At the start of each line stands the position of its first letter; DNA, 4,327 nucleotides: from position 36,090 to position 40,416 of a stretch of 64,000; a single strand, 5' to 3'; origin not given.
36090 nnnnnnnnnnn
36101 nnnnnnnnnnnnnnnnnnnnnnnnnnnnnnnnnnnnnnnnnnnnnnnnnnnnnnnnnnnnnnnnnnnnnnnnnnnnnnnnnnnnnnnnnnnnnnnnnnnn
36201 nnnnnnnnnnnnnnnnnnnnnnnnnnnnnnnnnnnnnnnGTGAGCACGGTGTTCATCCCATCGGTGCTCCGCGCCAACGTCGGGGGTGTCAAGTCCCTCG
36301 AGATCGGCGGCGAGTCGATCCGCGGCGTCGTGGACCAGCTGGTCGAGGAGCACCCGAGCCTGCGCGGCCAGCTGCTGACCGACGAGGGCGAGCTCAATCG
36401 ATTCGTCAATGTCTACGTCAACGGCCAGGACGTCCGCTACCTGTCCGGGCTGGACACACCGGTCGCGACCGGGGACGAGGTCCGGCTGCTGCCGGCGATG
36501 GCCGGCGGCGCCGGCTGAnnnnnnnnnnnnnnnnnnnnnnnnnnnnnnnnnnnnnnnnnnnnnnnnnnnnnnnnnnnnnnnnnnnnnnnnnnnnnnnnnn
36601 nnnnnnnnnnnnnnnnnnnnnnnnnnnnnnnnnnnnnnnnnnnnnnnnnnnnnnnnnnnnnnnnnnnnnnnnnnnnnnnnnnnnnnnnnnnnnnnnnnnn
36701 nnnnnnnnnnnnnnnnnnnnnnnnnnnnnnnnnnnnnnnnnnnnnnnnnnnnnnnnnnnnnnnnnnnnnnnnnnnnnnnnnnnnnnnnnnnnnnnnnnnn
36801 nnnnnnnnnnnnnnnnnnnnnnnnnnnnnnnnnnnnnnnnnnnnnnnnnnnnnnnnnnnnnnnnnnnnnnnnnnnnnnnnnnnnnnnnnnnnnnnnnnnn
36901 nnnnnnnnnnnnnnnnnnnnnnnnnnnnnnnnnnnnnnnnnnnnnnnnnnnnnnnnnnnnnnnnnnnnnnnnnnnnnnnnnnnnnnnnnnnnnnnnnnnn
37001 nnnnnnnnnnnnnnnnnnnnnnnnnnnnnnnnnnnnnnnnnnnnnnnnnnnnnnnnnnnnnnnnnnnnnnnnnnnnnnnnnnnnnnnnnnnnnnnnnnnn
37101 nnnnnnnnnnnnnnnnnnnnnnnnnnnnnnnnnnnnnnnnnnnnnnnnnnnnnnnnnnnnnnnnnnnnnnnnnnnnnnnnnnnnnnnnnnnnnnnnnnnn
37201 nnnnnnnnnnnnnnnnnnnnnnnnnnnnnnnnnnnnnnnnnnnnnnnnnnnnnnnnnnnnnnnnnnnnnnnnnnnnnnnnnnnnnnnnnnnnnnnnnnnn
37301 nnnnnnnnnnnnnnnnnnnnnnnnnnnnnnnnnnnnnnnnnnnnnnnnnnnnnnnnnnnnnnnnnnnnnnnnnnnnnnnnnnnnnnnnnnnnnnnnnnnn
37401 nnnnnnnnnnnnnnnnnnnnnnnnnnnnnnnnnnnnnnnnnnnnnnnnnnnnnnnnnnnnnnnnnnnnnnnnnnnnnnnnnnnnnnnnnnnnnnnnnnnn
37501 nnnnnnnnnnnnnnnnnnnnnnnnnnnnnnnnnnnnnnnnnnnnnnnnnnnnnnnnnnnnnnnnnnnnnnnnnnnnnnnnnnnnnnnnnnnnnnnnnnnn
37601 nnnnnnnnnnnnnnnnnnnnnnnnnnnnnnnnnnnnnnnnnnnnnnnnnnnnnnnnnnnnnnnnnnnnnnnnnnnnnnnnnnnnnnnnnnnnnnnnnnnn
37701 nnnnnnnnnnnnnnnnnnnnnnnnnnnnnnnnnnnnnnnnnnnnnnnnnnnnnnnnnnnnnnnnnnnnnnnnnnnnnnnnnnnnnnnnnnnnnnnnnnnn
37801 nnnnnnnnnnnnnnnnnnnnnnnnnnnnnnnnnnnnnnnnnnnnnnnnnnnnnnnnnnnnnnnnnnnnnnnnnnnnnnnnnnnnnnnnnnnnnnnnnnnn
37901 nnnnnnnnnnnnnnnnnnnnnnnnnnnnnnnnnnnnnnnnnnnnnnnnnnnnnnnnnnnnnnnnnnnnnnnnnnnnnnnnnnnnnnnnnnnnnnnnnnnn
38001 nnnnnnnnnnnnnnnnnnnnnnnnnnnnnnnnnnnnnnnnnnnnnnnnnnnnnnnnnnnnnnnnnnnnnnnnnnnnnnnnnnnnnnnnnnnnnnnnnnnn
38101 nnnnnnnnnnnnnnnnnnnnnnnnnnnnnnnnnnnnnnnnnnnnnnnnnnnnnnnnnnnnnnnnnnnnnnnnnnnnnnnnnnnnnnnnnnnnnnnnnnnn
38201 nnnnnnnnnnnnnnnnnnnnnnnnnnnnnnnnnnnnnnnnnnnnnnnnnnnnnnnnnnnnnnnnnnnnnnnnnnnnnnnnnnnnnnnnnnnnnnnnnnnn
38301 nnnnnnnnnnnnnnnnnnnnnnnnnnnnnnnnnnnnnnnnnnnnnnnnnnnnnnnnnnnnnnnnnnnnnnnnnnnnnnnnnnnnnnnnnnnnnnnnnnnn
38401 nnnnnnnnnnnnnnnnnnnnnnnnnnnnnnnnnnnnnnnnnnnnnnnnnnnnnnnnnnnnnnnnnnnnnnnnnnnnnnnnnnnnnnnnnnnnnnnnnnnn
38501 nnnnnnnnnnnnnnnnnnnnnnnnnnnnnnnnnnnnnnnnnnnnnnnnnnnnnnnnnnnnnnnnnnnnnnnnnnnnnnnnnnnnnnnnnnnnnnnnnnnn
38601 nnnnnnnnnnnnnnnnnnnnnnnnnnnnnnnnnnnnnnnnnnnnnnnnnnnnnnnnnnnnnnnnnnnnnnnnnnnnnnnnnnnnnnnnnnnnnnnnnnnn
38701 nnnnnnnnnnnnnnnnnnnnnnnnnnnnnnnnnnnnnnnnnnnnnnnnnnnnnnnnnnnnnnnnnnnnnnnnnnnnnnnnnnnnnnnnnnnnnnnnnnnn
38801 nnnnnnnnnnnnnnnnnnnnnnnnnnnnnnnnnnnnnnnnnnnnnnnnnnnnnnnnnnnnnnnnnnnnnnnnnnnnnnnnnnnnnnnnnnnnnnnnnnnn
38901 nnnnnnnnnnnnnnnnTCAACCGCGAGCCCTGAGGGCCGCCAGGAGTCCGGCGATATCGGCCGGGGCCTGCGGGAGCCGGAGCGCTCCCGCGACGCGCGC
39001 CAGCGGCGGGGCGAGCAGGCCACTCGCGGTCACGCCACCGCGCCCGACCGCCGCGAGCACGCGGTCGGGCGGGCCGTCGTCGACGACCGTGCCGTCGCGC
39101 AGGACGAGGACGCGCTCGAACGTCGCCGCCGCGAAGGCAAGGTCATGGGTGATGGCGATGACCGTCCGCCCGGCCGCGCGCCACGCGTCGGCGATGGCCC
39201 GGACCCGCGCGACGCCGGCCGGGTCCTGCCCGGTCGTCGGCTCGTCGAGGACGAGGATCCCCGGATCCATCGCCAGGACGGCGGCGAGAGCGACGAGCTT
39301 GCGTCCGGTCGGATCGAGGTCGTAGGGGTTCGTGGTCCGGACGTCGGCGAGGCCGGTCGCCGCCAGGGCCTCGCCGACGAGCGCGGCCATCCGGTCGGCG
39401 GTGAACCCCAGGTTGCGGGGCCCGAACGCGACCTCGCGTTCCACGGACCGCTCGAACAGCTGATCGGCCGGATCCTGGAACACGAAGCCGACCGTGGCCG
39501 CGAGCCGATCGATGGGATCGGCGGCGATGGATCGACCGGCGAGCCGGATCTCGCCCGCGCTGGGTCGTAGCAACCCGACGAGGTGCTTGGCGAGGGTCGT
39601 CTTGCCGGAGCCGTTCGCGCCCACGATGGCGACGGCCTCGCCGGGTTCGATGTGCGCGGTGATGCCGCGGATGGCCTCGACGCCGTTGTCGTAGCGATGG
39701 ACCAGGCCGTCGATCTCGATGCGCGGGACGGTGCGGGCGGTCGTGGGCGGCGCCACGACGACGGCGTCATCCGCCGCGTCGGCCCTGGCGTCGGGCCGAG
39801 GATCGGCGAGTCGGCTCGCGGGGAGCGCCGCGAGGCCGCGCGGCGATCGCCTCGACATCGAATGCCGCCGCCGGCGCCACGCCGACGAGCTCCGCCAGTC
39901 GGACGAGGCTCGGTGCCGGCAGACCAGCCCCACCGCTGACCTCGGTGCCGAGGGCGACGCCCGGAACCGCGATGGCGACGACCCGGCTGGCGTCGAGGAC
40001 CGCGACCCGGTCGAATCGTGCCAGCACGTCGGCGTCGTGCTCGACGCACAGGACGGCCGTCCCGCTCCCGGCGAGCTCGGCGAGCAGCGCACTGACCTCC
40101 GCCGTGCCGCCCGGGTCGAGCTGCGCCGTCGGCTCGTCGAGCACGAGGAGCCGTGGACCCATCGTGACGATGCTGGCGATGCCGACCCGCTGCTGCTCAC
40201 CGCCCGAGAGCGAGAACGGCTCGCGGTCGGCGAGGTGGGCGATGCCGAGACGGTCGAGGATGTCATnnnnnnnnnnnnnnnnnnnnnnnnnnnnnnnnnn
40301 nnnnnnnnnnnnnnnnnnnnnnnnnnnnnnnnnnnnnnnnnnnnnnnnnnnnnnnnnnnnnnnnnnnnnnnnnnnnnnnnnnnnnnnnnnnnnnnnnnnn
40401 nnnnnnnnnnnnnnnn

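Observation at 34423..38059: Protein-thiocarboxylate cysteine pathway (MoeZ-like, CysO, CysM, Mec) fused into one coupled unit with SufU, with two architectural twists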

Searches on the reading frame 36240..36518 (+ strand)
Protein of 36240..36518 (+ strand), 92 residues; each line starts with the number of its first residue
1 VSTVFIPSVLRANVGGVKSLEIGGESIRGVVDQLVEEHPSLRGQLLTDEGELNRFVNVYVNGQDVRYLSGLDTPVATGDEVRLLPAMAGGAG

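Call 3: search_protein_families(library=pfam, proteins=[window:36240-36518:+], max_evalue=0.01)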
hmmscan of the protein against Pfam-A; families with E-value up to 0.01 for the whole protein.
window:36240-36518:+ (92 aa): 1 family
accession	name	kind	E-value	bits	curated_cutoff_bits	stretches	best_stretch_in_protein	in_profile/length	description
PF02597.26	ThiS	-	2.9e-13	50.6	22.5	1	17-90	14-76/76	ThiS family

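Call 17: search_protein_families(library=ncbifam, proteins=[window:36240-36518:+], max_evalue=0.001)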
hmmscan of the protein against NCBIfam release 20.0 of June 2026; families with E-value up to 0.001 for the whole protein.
window:36240-36518:+ (92 aa): 2 families
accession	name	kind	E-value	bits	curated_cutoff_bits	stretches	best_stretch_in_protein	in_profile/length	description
NF041918.1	SAMP1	equivalog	4.5e-18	65.6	60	1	16-90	14-91/91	ubiquitin-like small modifier protein 1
TIGR01687.1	moaD_arch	subfamily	1.5e-12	47.8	49.5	1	17-90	15-88/88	MoaD family protein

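Call 19: search_solved_structures(query=window:36240-36518:+, max_evalue=0.01, show_alignments=3)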
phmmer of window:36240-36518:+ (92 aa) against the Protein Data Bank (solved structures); distinct sequences matched with E-value up to 0.01: 9.
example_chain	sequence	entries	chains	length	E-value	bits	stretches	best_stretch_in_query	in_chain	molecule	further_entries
4n6e_B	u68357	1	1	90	6e-20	74.6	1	3-90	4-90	ThiS/MoaD family protein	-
3dwg_C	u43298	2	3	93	5.2e-19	71.6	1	3-90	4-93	9.5 kDa culture filtrate antigen cfp10A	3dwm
1v8c_A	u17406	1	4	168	3e-12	50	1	14-91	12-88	MoaD related protein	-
2l52_A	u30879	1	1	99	1.5e-07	35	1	14-90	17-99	METHANOSARCINA ACETIVORANS SAMP1 HOMOLOG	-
2l83_A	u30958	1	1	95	3.6e-07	33.8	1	20-90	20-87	Small archaeal modifier protein 1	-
2m19_A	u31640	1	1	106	3.9e-07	33.7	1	27-90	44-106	Molybdopterin converting factor subunit 1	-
3po0_A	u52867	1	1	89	5.2e-07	33.3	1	20-90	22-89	Small archaeal modifier protein 1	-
4hro_A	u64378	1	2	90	5.4e-07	33.2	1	20-90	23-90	Small archaeal modifier protein 1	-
2g1e_A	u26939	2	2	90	0.00024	24.8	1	26-90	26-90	hypothetical protein Ta0895 | Putative uncharacterized protein Ta0895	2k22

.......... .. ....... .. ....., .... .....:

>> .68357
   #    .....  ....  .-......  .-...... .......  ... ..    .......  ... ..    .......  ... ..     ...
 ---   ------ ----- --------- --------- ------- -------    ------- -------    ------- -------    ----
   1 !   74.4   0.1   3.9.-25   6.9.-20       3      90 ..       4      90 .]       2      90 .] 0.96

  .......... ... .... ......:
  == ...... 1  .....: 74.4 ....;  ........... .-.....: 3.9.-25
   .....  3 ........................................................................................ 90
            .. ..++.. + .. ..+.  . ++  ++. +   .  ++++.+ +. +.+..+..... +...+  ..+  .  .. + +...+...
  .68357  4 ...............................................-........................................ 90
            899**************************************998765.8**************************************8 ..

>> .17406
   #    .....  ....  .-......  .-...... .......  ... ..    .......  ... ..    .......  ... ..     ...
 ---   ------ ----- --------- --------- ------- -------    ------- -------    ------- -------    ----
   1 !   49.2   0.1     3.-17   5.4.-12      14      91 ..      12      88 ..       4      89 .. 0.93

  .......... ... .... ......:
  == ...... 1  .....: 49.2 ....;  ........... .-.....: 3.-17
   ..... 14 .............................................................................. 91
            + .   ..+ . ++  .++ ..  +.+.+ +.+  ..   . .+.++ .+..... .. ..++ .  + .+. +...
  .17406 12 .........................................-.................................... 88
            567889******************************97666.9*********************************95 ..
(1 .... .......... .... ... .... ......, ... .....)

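Call 21: find_homologous_proteins(query=window:36240-36518:+, max_evalue=0.00001)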
Query window:36240-36518:+ (92 aa): 4928 proteins with E <= 0.00001 among 4933 candidates; the best 120 are listed.
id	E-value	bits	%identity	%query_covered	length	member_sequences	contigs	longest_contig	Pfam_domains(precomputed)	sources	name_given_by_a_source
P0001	3.1e-51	189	99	100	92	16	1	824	PF02597.27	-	-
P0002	6.1e-49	182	93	100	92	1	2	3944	PF02597.27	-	-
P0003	1.6e-48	180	92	100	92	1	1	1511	PF02597.27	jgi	-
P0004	2.9e-45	170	88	100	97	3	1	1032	PF02597.27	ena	-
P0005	3.2e-44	167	86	100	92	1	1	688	PF02597.27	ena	-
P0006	7.6e-44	165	89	98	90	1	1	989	PF02597.27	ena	-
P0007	1.1e-43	165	88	98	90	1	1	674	PF02597.27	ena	-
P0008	1.1e-43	165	86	100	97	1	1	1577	PF02597.27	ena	-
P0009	1.4e-43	165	85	100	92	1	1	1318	PF02597.27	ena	-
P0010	1.4e-43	165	88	98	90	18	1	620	PF02597.27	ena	-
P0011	1.8e-43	164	87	98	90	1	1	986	PF02597.27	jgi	jgi:sulfur-carrier protein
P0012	2.5e-43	164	86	98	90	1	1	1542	PF02597.27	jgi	jgi:sulfur-carrier protein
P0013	2.6e-43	164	86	99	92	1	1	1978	PF02597.27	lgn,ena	-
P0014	2.6e-43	164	86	99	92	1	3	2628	PF02597.27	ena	-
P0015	2.7e-43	164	88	98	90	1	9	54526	PF02597.27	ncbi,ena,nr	ncbi:MAG: thiamine S protein [Chloroflexota bacterium]|nr:thiamine S protein [Chloroflexota bacteriu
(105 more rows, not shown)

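Call 63: search_protein_representatives(protein=window:36240-36518:+)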
Query: 92 residues. Proteins with E-value up to 0.001 (for the whole library): 5486; up to 1e-10: 1153; up to 1e-30: 1. The best 150 are listed.
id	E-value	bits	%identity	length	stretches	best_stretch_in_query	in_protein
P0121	9.2e-36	138.0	44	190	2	4-91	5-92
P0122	1.6e-30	121.2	68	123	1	1-92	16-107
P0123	9.5e-29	115.5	71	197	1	1-90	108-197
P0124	3.5e-28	113.7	62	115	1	1-91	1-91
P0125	8.8e-28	112.5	80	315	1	2-71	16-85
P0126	2.8e-27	110.9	40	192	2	4-92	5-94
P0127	2.7e-26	107.7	64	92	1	2-92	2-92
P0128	4.5e-26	107.0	52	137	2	28-90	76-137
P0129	4.5e-25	103.8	59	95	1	1-92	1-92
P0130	5.2e-25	103.6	59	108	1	1-91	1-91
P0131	5.1e-24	100.4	55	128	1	1-91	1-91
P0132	5.7e-24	100.3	55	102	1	4-91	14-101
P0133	1.5e-23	98.9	67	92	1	1-90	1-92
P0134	2.3e-23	98.3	57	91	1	1-90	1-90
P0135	5.6e-23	97.1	56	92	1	1-91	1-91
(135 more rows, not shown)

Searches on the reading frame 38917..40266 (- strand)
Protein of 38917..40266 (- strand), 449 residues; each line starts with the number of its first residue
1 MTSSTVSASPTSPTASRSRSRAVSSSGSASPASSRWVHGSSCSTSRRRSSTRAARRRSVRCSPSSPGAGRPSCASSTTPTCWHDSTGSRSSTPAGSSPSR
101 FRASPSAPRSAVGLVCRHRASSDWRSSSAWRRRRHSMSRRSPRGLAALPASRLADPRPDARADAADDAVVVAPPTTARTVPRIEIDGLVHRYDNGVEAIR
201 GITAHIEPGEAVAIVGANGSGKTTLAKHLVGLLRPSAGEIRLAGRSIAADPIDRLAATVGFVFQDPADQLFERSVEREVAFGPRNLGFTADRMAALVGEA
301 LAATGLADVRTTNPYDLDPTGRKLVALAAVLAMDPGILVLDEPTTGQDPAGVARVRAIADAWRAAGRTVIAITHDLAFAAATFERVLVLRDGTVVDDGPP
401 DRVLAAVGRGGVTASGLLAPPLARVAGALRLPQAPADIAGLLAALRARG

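Call 10: search_protein_families(library=pfam, proteins=[window:38917-40266:-], max_evalue=0.001)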
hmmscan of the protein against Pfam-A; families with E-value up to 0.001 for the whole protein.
window:38917-40266:- (449 aa): 2 families
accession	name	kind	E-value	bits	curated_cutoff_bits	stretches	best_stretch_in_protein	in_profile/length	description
PF00005.33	ABC_tran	-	1.1e-24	88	25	1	200-345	2-137/137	ABC transporter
PF13304.12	AAA_21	-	1.5e-08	35.5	27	0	213-262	3-52/304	AAA domain, putative AbiEii toxin, Type IV TA system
